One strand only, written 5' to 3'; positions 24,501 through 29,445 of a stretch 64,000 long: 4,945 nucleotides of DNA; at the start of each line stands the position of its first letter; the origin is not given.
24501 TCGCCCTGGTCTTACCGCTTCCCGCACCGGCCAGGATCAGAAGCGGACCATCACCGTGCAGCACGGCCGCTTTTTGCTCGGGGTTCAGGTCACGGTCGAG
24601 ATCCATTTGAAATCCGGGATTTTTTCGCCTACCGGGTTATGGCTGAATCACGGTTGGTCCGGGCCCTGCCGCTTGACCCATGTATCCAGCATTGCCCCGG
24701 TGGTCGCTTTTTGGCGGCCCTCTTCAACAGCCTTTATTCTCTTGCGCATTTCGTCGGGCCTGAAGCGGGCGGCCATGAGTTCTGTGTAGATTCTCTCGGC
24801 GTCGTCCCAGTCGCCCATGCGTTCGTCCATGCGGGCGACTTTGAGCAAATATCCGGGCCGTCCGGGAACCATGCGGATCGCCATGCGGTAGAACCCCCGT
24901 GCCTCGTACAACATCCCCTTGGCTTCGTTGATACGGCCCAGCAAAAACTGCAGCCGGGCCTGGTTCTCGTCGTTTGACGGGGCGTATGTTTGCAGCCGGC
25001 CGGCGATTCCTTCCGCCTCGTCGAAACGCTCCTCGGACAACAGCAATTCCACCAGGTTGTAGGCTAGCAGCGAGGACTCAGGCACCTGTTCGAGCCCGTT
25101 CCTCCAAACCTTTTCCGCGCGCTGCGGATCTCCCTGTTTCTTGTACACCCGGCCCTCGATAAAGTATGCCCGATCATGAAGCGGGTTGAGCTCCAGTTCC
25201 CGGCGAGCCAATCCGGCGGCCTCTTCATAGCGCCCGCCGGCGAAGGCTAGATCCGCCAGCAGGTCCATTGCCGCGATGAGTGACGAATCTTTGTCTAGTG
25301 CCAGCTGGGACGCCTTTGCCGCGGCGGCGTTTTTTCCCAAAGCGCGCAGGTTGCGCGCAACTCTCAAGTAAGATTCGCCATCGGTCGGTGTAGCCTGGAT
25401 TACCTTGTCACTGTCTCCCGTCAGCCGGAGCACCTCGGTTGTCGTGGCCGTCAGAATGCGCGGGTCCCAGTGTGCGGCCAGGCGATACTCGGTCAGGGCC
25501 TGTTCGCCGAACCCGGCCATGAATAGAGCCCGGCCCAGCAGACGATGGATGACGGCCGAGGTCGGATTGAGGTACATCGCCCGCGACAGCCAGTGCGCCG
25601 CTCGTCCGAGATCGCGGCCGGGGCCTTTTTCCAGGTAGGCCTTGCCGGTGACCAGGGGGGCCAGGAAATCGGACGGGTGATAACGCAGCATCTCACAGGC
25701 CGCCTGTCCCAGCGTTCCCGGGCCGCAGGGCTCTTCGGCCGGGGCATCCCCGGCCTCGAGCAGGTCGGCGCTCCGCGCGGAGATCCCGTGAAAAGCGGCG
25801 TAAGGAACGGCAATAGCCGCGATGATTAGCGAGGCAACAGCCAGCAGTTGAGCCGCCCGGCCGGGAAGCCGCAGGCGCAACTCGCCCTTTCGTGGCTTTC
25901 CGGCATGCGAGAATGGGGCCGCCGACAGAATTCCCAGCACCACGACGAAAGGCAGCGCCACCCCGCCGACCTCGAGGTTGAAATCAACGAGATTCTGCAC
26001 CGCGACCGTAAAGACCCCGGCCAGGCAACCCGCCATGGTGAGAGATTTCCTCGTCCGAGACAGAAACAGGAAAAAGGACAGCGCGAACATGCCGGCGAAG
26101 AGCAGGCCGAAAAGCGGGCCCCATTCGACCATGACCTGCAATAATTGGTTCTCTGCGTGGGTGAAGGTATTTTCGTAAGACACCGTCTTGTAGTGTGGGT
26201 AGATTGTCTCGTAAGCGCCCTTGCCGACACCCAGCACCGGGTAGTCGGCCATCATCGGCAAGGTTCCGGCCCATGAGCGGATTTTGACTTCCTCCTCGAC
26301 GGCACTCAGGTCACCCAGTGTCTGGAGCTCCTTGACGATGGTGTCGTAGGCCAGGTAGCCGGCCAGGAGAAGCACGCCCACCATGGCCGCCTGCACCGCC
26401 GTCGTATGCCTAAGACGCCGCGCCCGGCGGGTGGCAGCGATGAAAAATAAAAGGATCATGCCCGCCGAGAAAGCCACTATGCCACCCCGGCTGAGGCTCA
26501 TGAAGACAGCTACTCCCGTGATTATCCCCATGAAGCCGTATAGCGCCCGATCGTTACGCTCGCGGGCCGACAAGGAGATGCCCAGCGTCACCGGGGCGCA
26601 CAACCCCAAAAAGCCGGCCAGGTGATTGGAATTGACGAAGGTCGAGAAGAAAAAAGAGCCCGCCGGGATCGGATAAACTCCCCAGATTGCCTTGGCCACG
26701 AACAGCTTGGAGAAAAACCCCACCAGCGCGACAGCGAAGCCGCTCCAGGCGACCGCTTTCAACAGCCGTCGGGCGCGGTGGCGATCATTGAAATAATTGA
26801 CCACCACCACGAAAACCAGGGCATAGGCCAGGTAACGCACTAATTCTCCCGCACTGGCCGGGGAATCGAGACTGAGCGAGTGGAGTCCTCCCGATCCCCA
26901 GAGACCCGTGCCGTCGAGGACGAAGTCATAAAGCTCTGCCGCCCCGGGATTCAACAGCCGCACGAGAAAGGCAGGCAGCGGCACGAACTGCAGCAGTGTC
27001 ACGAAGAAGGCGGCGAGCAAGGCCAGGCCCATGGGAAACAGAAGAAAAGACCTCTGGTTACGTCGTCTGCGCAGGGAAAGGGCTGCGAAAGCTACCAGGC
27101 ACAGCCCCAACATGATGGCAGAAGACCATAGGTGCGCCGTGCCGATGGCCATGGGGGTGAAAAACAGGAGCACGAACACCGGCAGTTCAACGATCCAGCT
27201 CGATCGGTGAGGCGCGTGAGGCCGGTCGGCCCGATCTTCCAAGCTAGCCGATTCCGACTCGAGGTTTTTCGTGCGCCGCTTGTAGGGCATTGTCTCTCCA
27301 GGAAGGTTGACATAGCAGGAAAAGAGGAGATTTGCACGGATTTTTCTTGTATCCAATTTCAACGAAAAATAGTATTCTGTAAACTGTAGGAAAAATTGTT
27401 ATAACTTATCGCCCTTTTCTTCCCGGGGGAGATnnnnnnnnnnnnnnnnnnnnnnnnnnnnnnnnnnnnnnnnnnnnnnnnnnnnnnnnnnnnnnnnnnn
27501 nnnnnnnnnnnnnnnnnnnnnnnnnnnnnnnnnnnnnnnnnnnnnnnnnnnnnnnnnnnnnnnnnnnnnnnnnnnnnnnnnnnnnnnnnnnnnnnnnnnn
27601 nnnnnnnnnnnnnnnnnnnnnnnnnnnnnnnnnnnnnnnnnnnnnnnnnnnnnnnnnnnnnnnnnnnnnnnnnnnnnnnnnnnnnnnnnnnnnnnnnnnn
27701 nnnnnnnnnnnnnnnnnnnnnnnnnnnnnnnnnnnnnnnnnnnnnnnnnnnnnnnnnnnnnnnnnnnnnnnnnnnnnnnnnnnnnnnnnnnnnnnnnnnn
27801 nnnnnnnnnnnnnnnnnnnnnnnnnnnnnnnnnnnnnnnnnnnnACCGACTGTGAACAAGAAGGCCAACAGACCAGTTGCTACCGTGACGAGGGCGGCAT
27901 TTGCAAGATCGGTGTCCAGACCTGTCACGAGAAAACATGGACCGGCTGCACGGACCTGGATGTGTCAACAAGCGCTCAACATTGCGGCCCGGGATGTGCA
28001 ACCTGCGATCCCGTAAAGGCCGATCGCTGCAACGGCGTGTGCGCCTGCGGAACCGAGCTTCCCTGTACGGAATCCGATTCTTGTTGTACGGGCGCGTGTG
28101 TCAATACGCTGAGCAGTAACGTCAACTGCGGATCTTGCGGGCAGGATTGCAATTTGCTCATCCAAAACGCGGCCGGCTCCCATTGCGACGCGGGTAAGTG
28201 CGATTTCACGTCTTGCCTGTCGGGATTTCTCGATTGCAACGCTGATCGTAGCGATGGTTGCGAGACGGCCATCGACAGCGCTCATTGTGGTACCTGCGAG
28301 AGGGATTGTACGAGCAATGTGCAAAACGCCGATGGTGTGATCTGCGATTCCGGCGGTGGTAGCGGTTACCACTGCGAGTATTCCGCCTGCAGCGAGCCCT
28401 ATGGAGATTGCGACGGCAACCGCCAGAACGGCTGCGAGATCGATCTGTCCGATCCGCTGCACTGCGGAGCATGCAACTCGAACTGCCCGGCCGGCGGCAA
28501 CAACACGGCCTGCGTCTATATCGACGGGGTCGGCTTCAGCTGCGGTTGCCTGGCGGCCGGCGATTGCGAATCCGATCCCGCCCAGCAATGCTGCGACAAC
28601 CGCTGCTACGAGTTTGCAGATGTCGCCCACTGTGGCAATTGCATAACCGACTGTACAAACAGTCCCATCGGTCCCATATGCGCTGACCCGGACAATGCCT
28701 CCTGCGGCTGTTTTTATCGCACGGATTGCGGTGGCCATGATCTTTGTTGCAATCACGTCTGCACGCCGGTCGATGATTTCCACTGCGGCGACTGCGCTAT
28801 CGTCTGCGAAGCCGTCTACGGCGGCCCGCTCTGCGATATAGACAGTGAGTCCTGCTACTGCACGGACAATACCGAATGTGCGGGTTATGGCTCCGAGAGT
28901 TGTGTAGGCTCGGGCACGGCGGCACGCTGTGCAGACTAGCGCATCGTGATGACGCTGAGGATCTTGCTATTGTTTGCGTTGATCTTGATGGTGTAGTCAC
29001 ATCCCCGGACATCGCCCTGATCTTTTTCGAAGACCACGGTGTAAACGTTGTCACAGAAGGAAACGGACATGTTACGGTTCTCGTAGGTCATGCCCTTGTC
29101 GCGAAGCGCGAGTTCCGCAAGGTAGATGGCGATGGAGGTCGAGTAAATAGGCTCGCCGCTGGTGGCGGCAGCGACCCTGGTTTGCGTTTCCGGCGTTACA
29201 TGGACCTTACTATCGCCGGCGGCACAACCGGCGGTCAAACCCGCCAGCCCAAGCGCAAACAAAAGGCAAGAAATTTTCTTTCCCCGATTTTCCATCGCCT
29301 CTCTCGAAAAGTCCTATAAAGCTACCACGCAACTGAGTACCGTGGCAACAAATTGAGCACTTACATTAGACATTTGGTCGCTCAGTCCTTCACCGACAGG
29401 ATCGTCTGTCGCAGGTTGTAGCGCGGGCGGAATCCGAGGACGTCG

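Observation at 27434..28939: Cys-rich tandem-repeat lipoprotein with cadherin-like Ig domain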

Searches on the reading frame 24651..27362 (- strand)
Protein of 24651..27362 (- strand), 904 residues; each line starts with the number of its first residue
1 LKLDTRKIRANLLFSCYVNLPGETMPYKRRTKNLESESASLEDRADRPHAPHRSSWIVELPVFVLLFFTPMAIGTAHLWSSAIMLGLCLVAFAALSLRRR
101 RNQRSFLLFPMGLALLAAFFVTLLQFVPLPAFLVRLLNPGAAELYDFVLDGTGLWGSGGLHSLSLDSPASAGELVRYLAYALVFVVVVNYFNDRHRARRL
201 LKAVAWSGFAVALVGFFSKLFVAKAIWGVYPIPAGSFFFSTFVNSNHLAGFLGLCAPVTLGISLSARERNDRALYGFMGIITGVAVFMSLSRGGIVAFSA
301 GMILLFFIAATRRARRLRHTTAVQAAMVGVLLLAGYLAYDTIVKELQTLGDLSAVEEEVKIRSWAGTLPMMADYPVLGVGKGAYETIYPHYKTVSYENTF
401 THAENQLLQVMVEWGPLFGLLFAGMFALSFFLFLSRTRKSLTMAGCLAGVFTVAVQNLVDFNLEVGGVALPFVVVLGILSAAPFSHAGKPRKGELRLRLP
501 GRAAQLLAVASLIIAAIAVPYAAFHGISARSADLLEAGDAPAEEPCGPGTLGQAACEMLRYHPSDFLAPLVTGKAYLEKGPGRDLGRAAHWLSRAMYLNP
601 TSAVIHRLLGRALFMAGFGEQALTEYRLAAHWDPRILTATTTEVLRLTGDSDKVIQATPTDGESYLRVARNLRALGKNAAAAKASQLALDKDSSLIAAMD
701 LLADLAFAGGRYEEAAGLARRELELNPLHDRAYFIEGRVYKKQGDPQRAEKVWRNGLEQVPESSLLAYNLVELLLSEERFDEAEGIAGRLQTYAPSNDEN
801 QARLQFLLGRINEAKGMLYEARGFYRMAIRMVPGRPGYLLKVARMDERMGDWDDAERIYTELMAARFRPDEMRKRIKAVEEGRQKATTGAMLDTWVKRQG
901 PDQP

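Call 3: search_protein_families(library=pfam, proteins=[window:24651-27362:-], max_evalue=1)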
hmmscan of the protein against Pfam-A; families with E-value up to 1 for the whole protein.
window:24651-27362:- (904 aa): 17 families
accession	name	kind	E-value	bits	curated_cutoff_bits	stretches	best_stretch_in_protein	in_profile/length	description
PF04932.20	Wzy_C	-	3e-19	69.7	31.7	1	279-422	3-148/149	O-Antigen ligase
PF07719.23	TPR_2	-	6.1e-13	48.2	27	2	731-762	2-33/34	Tetratricopeptide repeat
PF14559.12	TPR_19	-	8.4e-12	45.7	25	1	742-804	3-64/68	Tetratricopeptide repeat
PF13432.12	TPR_16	-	2e-11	44.6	32.7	2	736-788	3-54/65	Tetratricopeptide repeat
PF13428.12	TPR_14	-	6e-10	39.2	23.5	2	732-773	3-44/44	Tetratricopeptide repeat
PF13431.12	TPR_17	-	6.1e-09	35.9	24.4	1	721-750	4-33/34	Tetratricopeptide repeat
PF13176.12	TPR_7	-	1.2e-07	31.6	27.9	1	847-869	10-32/36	Tetratricopeptide repeat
PF13424.12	TPR_12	-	3.4e-07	30.8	30.1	2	767-831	6-74/77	Tetratricopeptide repeat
PF12895.13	ANAPC3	-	7.5e-05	23.4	27.2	1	710-788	3-80/82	Anaphase-promoting complex, cyclosome, subunit 3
PF13174.12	TPR_6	-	0.00037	21.4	26.3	0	839-863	3-27/33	Tetratricopeptide repeat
PF00515.34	TPR_1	-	0.0015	18.7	27.8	0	732-761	3-32/34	Tetratricopeptide repeat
PF13181.12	TPR_8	-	0.0043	17.6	25.7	0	731-752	2-23/34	Tetratricopeptide repeat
PF25063.1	ARM_TT21_C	-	0.018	15.3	35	1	690-783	89-183/209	Tetratricopeptide repeat protein 21 C-terminal ARM domain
PF03704.23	BTAD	-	0.021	15.6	22.1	1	693-756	59-122/146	Bacterial transcriptional activator domain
PF24575.1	TPR_Slam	-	0.022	15.6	35.2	1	734-784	51-101/104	Surface lipoprotein assembly modifier, N-terminal TPR repeats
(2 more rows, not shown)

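Call 4: search_protein_families(library=ncbifam, proteins=[window:24651-27362:-], max_evalue=1)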
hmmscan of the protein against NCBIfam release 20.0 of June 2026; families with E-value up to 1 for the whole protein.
window:24651-27362:- (904 aa): 18 families
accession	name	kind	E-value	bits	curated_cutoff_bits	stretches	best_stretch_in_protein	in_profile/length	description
TIGR02917.1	PEP_TPR_lipo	equivalog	2.2e-16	58.9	312.2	3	655-784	628-756/899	XrtA/PEP-CTERM system TPR-repeat protein PrsT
TIGR00947.1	2A73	equivalog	9.3e-12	44.7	366.4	1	168-460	90-400/425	IctB family putative bicarbonate transporter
TIGR03097.1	PEP_O_lig_1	hypoth_equivalog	1.3e-08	34.2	188.1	1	182-439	110-354/408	putative O-glycosylation ligase, exosortase A system-associated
NF040959.1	MamA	equivalog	6.9e-07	28.9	200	1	729-861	70-198/204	magnetosome protein MamA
NF033758.1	gliding_GltE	equivalog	1.4e-06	27.6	225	1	796-886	80-168/411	adventurous gliding motility TPR repeat lipoprotein GltE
TIGR02521.1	type_IV_pilW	equivalog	1.7e-06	27.8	154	1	708-860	43-193/234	type IV pilus biogenesis/stability protein PilW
TIGR02795.1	tol_pal_ybgF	equivalog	2.8e-06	27.9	90.1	2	768-864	6-104/119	tol-pal system protein YbgF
NF033920.0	C39_PA2778_fam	equivalog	1.6e-05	24.4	150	1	729-788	189-248/255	PA2778 family cysteine peptidase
NF052415.1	T3SS_chap_SctY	equivalog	0.0001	22.7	70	1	738-830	14-105/106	type III secretion apparatus assembly chaperone SctY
NF052312.1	T9SS_PorW_SprE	equivalog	0.0018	17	250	1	796-835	210-249/716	type IX secretion system periplasmic lipoprotein PorW/SprE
TIGR03939.1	PGA_TPR_OMP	equivalog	0.0042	15.3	366.65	1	698-799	122-498/800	poly-beta-1,6 N-acetyl-D-glucosamine export porin PgaA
NF008755.0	PRK11788.1-3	equivalog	0.005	16.2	430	1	704-797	188-279/388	lipopolysaccharide assembly protein LapB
NF008757.0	PRK11788.1-5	equivalog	0.0057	15.9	363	2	702-833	186-313/388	lipopolysaccharide assembly protein LapB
TIGR00756.2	PPR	repeat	0.0059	16.7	20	1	848-871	12-35/35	pentatricopeptide repeat protein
TIGR02552.1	LcrH_SycD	equivalog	0.006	16.3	104.8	0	708-752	64-108/136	SycD/LcrH family type III secretion system chaperone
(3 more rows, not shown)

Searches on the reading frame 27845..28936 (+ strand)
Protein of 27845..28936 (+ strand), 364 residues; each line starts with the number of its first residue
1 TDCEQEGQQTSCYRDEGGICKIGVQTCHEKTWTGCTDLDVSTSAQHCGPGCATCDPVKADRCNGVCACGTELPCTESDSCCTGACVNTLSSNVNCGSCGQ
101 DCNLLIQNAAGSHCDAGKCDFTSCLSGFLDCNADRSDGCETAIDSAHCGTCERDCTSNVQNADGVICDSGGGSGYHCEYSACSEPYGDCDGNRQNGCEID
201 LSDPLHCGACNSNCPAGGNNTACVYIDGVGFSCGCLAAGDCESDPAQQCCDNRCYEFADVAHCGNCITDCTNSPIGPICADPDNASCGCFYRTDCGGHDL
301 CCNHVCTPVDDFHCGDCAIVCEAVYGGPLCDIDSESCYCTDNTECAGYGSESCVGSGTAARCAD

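Call 43: predict_structure(alignment_id=A3)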
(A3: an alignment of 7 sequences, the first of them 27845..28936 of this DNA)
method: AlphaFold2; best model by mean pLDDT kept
length: 364 residues; sequences in the alignment: 7
mean_pLDDT: 81.8   pTM: 0.49
mean pLDDT of the five models: 81.8, 73.9, 72.2, 62.9, 60.3
residues with pLDDT >= 90: 111; 70-90: 190; 50-70: 60; < 50: 3
segments of 3 or more residues with pLDDT < 50: none
pLDDT, mean of each block of 10 residues (from residue 1): 86 80 90 86 68 61 54 67 81 88 93 93 93 91 92 90 88 80 91 90 90 85 90 90 86 85 83 85 83 76 77 60 68 74 73 82 73
secondary structure, 60 per line:
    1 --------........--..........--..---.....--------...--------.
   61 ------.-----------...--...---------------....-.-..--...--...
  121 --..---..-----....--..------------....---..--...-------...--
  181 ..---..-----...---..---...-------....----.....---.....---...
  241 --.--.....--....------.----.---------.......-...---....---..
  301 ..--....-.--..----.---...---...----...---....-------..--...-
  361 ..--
elements in order: E9-16 E19-28 E36-40 E79-81 E84-86 H102-105 E113-115 E118-120 H155-158 E166-168 E176-178 H214-217 E222-226 E230-234 E246-250 E253-256 E278-281 E286-288 H292-295 E299-302 E305-308 E329-331 E336-338 H342-345

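Call 53: fold_search(model_id=the predicted structure, library=pdb)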
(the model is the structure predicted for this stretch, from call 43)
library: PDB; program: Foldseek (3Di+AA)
matches with E <= 10: 107; with E <= 0.001: 0
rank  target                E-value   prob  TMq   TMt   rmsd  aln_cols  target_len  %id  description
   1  7khx_D                1.7e+00  0.04  0.07  0.18  13.2        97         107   16  Mouse GITR-GITRL complex (released 2021-03-03)
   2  3fka_A                2.2e+00  0.02  0.05  0.11   9.5        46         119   17  CRYSTAL STRUCTURE OF A NTF-2 LIKE PROTEIN OF UNKNOWN FUNCTION (SPO1084) FROM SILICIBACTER POMEROYI DSS-3 AT 1.69 A RES (released 2009-02-24)
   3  8qby_t                2.5e+00  0.16  0.08  0.13   3.7        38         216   13  Respiratory complex I from Paracoccus denitrificans in MSP2N2 nanodiscs (released 2024-09-11)
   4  9n82_c                2.9e+00  0.04  0.06  0.08   8.5        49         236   14  The ligation (AMP-Lys) complex in the NHEJ pathway (released 2025-04-23)
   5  3fka_B                3.2e+00  0.02  0.05  0.11   9.5        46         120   17  CRYSTAL STRUCTURE OF A NTF-2 LIKE PROTEIN OF UNKNOWN FUNCTION (SPO1084) FROM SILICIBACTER POMEROYI DSS-3 AT 1.69 A RES (released 2009-02-24)
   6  2xrb                  3.5e+00  0.02  0.10  0.12  14.3       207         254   11  Structure of the N-terminal four domains of the complement regulator Rat Crry (released 2011-06-22)
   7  3das                  3.7e+00  0.02  0.09  0.10  25.4       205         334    9  Structure of the PQQ-bound form of Aldose Sugar Dehydrogenase (Adh) from Streptomyces coelicolor (released 2009-06-02)
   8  9cq3_c                3.9e+00  0.04  0.06  0.09   8.4        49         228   14  The gap-filling complex with Pol mu engaged in the NHEJ pathway (released 2025-04-23)
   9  5n9j_S                3.9e+00  0.02  0.06  0.11   5.9        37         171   16  Core Mediator of transcriptional regulation (released 2017-05-17)
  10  4hvt                  4.2e+00  0.15  0.08  0.05   4.6        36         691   14  Structure of a Post-proline cleaving enzyme from Rickettsia typhi (released 2012-11-28)
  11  6rv7_A                4.4e+00  0.04  0.06  0.06   6.9        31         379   10  Crystal Structure of Glucuronoyl Esterase from Cerrena unicolor inactive S270A variant in complex with the aldouronic  (released 2020-03-18)
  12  2d8i_MODEL_1_A        5.0e+00  0.07  0.07  0.18   6.7        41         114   17  Solution structure of the PDZ domain of T-cell lymphoma invasion and metastasis 1 varian (released 2006-06-06)
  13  7txw_A                5.0e+00  0.01  0.08  0.20  13.6       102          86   14  Crystal structure of the complex of the malaria sexual stage protein and vaccine target Pfs25 with the Fab fragment of (released 2023-04-12)
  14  6nak_A                5.3e+00  0.06  0.08  0.12   5.4        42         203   17  BACTERIAL PROTEIN COMPLEX TM BDE complex (released 2023-04-26)
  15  6t9a_A                5.3e+00  0.05  0.07  0.20   9.7        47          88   15  Crystal structrue of RSL W31FW76F lectin mutant in complex with L-fucose (released 2020-04-22)
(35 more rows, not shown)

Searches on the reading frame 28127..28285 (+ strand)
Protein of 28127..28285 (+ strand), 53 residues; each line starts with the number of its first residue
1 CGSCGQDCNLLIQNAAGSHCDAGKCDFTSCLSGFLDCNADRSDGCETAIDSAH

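Call 79: find_homologous_proteins(query=A4, max_evalue=0.001)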
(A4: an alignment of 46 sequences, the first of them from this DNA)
Query A4 (46 sequences) (53 aa, profile of the alignment): 52 proteins with E <= 0.001 among 185 candidates.
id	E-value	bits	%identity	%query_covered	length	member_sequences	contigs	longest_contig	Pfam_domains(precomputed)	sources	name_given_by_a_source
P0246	2.5e-20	90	36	89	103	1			-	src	-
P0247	7.1e-20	89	40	89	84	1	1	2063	-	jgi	jgi:hypothetical protein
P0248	7.0e-19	86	43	89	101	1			-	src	-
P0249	3.0e-16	77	43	43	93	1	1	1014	-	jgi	jgi:hypothetical protein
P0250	3.1e-16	77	39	87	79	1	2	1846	-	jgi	jgi:hypothetical protein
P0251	4.4e-16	77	33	96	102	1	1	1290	-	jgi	jgi:hypothetical protein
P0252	3.7e-15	74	45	96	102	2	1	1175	-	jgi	jgi:hypothetical protein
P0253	1.2e-14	72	42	91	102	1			-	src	-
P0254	2.3e-14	71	34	94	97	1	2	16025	-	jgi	jgi:hypothetical protein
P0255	4.2e-14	70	69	25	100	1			-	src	-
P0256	1.7e-13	68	37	51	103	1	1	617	-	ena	-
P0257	1.7e-13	68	50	38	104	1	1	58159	-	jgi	jgi:hypothetical protein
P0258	3.0e-13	68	39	96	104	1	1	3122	-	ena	-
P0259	2.7e-12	65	37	98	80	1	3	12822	-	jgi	jgi:hypothetical protein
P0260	5.7e-12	64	33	92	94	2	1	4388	-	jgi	jgi:hypothetical protein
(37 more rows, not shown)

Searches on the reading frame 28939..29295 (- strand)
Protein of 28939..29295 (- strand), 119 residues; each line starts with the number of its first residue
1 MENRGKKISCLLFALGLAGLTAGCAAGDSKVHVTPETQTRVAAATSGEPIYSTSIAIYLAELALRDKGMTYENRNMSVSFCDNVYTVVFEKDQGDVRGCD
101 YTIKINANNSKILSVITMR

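Call 3: search_protein_families(library=pfam, proteins=[window:28939-29295:-], max_evalue=1)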
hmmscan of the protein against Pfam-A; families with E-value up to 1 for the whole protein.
window:28939-29295:- (119 aa): 0 families

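Call 4: search_protein_families(library=ncbifam, proteins=[window:28939-29295:-], max_evalue=1)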
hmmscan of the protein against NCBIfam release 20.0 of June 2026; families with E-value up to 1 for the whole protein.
window:28939-29295:- (119 aa): 1 family
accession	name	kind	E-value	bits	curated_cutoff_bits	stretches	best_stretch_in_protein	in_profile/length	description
NF006358.0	PRK08579.1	equivalog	0.02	13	585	1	45-95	494-542/624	anaerobic ribonucleoside triphosphate reductase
